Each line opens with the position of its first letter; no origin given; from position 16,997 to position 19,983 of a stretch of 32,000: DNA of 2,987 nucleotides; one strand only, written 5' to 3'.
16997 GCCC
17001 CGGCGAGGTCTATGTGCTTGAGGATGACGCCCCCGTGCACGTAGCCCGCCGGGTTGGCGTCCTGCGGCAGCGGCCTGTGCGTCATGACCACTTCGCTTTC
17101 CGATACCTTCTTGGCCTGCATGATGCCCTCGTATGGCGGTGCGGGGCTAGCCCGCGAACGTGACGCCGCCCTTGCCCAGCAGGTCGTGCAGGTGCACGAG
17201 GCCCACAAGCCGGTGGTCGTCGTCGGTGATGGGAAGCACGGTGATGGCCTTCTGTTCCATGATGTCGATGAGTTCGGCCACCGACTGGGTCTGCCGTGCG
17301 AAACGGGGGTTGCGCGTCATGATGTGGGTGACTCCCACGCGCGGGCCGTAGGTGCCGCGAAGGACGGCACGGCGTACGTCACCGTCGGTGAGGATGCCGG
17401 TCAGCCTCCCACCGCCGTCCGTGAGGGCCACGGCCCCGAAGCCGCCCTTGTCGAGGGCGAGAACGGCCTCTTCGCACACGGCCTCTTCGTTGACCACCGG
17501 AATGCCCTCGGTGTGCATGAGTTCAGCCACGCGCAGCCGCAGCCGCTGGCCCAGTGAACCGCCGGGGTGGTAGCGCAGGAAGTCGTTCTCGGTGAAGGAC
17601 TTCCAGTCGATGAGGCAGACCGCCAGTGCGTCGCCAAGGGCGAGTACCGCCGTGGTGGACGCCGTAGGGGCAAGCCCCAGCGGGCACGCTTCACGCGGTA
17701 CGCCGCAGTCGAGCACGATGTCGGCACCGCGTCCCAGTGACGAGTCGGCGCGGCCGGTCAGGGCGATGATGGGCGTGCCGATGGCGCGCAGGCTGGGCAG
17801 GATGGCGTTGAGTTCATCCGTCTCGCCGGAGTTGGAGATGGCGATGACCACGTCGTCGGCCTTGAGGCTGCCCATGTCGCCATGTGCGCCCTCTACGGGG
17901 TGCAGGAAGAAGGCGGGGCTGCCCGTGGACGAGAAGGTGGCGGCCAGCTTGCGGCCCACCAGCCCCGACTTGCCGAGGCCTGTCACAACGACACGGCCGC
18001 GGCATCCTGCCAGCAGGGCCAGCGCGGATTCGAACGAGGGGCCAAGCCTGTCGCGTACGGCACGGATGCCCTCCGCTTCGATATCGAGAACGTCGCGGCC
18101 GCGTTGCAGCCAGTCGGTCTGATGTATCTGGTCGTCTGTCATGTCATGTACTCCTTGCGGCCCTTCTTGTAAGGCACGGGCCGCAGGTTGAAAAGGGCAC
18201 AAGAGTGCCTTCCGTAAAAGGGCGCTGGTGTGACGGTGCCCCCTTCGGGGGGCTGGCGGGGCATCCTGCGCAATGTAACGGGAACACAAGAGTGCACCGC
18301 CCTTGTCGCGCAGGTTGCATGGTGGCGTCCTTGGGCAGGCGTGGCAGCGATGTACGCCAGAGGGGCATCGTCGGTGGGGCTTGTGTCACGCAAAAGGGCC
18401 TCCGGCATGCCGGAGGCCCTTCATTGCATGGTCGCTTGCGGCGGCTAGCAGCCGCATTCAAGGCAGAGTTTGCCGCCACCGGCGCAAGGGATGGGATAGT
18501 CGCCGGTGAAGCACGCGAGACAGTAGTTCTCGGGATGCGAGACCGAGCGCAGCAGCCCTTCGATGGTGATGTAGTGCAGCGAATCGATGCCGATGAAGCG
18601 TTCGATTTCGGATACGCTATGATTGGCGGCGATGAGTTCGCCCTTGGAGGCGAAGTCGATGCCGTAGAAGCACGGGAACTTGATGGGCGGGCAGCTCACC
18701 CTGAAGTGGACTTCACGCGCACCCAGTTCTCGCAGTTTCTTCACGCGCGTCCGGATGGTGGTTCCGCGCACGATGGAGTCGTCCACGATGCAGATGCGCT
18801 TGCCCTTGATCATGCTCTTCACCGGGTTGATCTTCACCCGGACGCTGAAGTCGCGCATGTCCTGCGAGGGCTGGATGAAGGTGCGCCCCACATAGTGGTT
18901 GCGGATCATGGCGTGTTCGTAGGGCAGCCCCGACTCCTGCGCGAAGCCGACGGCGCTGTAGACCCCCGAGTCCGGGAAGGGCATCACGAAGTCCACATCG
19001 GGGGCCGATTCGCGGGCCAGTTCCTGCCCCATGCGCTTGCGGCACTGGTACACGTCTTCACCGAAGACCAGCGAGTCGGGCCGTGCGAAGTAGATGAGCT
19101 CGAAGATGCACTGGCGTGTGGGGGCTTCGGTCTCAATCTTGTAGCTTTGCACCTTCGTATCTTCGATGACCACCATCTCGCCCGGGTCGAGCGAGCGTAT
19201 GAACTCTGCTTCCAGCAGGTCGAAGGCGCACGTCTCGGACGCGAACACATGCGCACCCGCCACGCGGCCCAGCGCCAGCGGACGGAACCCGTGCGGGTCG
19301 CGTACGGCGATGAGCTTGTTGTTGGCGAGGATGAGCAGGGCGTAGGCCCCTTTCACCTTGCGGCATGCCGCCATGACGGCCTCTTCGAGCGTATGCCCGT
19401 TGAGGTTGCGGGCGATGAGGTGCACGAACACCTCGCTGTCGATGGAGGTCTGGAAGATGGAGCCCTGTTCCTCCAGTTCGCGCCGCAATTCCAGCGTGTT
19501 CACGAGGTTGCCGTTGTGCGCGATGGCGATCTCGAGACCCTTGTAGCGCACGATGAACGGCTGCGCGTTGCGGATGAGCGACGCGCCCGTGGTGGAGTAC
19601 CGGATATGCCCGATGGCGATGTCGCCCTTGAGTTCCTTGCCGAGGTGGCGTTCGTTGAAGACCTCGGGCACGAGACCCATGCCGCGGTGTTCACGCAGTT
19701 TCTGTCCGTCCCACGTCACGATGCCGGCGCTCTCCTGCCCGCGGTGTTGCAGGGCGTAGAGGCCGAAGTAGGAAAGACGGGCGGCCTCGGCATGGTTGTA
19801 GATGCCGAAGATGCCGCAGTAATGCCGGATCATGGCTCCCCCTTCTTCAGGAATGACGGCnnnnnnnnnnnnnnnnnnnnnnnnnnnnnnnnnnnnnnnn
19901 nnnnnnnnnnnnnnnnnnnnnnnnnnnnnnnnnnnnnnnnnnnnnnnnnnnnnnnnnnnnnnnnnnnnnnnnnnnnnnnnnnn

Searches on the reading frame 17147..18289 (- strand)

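Call 67: search_protein_families(library=pfam, proteins=[window:17147-18289:-], max_evalue=0.00001)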
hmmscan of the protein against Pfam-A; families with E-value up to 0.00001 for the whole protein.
window:17147-18289:- (380 aa): 2 families
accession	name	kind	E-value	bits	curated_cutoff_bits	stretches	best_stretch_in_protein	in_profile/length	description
PF01380.27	SIS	-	3.1e-27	95.4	25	1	96-224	5-130/131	SIS domain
PF00571.33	CBS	-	1.2e-19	70.8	24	1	320-371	1-52/57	CBS domain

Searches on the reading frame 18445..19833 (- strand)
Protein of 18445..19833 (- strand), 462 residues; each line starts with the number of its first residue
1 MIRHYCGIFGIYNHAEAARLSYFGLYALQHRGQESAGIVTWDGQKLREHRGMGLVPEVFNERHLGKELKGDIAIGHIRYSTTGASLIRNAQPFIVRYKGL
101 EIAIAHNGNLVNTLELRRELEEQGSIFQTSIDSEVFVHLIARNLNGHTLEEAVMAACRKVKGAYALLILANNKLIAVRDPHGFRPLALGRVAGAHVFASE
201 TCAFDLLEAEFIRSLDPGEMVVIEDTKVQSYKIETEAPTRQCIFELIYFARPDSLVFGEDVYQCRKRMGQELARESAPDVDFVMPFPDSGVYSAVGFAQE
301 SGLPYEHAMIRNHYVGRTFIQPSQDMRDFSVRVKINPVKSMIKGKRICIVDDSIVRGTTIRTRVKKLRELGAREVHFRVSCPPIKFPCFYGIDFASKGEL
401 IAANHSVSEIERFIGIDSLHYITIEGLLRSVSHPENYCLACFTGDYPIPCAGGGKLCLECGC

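Call 67: search_protein_families(library=pfam, proteins=[window:18445-19833:-], max_evalue=0.00001)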
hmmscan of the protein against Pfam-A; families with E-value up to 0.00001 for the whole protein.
window:18445-19833:- (462 aa): 3 families
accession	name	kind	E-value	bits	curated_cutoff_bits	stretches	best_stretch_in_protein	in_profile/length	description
PF13537.11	GATase_7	-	9.1e-21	74.6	25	1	86-204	9-121/123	Glutamine amidotransferase domain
PF13522.11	GATase_6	-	8.7e-19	68.3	27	1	69-200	9-130/130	Glutamine amidotransferase domain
PF13230.11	GATase_4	-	1.7e-07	30.9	23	1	67-117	68-117/272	Glutamine amidotransferases class-II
